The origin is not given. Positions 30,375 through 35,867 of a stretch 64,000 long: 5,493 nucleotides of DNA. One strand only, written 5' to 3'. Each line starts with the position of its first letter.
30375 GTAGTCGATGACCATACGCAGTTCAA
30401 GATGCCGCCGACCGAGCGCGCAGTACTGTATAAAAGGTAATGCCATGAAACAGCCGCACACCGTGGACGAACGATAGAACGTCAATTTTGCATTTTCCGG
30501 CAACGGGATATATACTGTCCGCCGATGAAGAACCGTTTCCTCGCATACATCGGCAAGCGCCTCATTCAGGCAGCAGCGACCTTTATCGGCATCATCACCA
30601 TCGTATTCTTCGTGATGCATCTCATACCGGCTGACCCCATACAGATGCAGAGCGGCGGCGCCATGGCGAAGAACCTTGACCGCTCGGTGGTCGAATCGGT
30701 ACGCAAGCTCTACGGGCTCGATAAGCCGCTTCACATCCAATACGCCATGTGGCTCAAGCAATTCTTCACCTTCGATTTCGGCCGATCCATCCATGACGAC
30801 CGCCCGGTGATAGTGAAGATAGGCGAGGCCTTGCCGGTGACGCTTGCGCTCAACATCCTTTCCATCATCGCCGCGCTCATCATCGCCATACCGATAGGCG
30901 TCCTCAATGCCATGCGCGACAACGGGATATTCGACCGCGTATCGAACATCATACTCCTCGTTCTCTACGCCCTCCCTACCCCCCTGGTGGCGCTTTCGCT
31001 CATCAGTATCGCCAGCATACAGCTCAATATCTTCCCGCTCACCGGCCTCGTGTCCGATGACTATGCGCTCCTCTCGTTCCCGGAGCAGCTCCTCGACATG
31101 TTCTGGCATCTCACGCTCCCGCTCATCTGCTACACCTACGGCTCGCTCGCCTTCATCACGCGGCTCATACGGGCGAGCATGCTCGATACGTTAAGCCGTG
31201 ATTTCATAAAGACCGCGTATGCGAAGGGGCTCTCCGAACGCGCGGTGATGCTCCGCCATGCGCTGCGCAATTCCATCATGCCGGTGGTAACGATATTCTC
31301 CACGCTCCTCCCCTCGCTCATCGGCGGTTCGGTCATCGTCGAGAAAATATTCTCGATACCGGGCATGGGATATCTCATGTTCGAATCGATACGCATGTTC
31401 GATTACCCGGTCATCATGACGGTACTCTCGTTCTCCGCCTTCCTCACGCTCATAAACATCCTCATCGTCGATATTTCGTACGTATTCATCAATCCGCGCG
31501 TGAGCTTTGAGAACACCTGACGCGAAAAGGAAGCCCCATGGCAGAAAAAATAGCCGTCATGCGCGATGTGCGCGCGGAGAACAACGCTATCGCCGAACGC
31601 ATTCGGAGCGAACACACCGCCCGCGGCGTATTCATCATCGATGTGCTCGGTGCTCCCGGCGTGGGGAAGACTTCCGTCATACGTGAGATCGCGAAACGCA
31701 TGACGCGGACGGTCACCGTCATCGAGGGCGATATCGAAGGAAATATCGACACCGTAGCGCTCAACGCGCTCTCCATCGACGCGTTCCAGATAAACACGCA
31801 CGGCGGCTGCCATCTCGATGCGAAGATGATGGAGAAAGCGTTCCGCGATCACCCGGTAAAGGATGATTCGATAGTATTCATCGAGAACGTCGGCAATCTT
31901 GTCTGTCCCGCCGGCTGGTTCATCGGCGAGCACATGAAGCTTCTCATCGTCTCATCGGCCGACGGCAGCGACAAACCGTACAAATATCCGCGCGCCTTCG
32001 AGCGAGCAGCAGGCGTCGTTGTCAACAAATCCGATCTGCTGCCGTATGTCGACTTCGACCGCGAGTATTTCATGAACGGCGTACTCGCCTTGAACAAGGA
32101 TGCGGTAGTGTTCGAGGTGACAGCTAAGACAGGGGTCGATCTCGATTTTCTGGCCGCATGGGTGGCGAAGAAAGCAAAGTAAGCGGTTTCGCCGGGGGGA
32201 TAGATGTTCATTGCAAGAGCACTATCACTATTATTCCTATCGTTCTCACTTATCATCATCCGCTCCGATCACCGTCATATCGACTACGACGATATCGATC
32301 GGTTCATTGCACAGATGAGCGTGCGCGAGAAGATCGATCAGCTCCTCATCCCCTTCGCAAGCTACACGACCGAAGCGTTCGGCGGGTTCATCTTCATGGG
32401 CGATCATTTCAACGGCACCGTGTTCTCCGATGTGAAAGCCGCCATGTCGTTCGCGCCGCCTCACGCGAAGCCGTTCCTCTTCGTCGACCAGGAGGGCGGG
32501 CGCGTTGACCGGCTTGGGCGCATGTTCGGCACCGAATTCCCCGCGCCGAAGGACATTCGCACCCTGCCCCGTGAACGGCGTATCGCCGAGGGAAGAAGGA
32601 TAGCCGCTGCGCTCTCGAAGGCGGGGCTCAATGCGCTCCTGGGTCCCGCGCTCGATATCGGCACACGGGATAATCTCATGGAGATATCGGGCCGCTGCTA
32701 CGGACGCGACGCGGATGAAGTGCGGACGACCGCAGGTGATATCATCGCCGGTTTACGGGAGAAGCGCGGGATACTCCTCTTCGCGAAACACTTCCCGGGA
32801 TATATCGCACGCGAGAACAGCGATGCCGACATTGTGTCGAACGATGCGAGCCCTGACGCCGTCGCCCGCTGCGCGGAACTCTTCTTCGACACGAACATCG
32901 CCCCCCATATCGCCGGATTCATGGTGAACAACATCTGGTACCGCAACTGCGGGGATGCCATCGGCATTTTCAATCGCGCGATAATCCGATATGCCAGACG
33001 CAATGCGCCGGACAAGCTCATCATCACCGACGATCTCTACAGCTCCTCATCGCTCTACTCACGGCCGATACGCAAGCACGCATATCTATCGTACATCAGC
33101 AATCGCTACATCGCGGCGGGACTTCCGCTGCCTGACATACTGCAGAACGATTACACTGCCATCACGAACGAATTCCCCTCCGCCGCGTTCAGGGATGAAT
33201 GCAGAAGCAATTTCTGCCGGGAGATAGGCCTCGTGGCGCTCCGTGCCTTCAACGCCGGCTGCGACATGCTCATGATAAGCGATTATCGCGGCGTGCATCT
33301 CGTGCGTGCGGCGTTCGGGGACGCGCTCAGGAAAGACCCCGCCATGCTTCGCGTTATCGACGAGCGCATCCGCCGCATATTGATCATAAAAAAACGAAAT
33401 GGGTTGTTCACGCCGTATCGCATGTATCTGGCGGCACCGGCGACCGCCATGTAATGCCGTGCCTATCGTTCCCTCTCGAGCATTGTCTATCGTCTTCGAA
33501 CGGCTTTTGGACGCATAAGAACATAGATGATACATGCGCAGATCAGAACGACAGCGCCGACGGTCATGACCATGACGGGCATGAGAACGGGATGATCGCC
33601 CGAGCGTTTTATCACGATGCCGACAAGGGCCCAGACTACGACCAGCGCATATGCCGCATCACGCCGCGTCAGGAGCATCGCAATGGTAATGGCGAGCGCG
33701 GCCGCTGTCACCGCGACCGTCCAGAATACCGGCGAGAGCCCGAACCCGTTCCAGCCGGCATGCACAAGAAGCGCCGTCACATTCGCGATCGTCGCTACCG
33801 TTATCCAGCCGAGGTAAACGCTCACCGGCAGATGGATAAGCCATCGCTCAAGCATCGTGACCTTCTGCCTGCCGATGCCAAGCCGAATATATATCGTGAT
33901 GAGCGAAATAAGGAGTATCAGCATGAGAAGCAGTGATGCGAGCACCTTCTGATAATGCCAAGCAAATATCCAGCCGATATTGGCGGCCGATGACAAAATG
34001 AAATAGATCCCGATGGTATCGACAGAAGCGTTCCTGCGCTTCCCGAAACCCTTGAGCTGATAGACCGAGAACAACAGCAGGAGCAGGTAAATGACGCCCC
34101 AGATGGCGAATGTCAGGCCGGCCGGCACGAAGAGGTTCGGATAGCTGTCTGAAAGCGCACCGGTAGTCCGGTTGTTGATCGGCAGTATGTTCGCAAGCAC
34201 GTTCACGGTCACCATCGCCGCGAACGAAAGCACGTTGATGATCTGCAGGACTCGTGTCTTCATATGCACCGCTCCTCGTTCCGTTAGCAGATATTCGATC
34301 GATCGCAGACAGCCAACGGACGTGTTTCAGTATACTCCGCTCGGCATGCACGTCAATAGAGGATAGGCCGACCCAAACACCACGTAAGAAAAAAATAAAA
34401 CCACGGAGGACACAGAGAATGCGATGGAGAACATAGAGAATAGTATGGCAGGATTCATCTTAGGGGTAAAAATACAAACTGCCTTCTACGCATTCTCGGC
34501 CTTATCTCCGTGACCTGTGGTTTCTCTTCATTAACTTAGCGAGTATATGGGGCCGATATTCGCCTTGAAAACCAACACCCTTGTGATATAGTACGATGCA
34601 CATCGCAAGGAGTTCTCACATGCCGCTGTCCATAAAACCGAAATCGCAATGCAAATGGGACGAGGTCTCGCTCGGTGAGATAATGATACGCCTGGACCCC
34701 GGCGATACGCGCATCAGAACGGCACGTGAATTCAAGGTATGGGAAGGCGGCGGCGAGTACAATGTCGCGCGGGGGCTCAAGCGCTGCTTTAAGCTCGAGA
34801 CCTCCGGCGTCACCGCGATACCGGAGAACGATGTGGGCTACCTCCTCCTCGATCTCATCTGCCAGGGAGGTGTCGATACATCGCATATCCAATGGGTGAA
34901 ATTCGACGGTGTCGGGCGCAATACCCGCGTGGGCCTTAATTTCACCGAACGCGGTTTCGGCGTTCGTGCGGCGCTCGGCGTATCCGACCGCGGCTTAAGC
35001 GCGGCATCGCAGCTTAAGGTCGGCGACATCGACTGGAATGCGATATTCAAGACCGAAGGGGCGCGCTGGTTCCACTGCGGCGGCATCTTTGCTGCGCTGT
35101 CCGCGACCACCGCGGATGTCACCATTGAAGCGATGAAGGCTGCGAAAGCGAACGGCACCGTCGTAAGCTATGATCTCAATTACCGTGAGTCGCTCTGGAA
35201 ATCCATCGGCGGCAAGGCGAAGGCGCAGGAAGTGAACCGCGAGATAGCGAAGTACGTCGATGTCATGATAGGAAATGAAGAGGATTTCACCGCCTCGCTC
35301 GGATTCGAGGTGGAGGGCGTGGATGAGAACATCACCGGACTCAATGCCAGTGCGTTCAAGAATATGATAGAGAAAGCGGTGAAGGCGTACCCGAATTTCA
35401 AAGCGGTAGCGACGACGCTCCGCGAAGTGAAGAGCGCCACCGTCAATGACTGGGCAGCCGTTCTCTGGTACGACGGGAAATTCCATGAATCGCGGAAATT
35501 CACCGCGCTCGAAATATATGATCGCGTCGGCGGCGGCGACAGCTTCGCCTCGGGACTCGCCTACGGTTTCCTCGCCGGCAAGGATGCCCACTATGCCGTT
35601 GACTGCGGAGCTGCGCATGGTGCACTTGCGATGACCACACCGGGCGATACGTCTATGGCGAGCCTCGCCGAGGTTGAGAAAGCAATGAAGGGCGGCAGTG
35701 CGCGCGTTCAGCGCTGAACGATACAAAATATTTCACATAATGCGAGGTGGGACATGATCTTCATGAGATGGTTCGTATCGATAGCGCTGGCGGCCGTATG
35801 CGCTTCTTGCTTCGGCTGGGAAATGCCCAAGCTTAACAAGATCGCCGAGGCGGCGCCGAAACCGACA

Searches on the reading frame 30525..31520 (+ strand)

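Call 55: search_protein_families(library=pfam, proteins=[window:30525-31520:+], max_evalue=0.0001)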
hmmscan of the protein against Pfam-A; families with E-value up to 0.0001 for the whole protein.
window:30525-31520:+ (331 aa): 2 families
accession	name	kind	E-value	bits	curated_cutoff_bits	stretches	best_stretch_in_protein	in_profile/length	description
PF00528.27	BPD_transp_1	-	4.1e-34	118.4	26.4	1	121-327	1-183/184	Binding-protein-dependent transport system inner membrane component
PF19300.4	BPD_transp_1_N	-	3e-10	40.7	23.8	1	6-109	2-113/114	Binding-prot-dependent transport system membrane comp, N-term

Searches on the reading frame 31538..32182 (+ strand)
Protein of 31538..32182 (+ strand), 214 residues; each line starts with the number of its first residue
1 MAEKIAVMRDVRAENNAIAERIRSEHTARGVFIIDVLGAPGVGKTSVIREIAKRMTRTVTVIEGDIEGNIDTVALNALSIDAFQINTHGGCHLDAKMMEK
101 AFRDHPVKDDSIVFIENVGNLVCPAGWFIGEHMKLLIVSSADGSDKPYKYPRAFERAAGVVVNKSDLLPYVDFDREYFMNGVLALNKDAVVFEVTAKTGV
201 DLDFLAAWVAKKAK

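Call 56: search_protein_families(library=pfam, proteins=[window:31538-32182:+], max_evalue=0.0001)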
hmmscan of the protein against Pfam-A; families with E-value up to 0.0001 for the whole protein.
window:31538-32182:+ (214 aa): 3 families
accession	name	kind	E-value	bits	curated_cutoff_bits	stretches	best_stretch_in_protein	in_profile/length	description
PF02492.25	cobW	-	1.1e-12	48.4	20.7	1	36-189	5-176/180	CobW/HypB/UreG, nucleotide-binding domain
PF13191.12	AAA_16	-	4.2e-05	24.5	32.6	1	35-69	28-63/167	AAA ATPase domain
PF00004.35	AAA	-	9.3e-05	23.3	21.2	0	37-121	4-69/131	ATPase family associated with various cellular activities (AAA)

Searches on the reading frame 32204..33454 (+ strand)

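Call 56: search_protein_families(library=pfam, proteins=[window:32204-33454:+], max_evalue=0.0001)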
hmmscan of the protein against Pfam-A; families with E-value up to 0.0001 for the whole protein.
window:32204-33454:+ (416 aa): 1 family
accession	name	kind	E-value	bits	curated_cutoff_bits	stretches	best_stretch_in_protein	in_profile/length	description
PF00933.27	Glyco_hydro_3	-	6.9e-18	65.6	27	1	75-251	46-224/316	Glycosyl hydrolase family 3 N terminal domain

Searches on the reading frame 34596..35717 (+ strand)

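Call 56: search_protein_families(library=pfam, proteins=[window:34596-35717:+], max_evalue=0.0001)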
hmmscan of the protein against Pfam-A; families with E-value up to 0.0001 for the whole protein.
window:34596-35717:+ (373 aa): 1 family
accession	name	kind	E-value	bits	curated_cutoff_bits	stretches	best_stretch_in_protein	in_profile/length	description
PF00294.29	PfkB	-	8.6e-24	84.8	25.8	1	24-353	5-297/302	pfkB family carbohydrate kinase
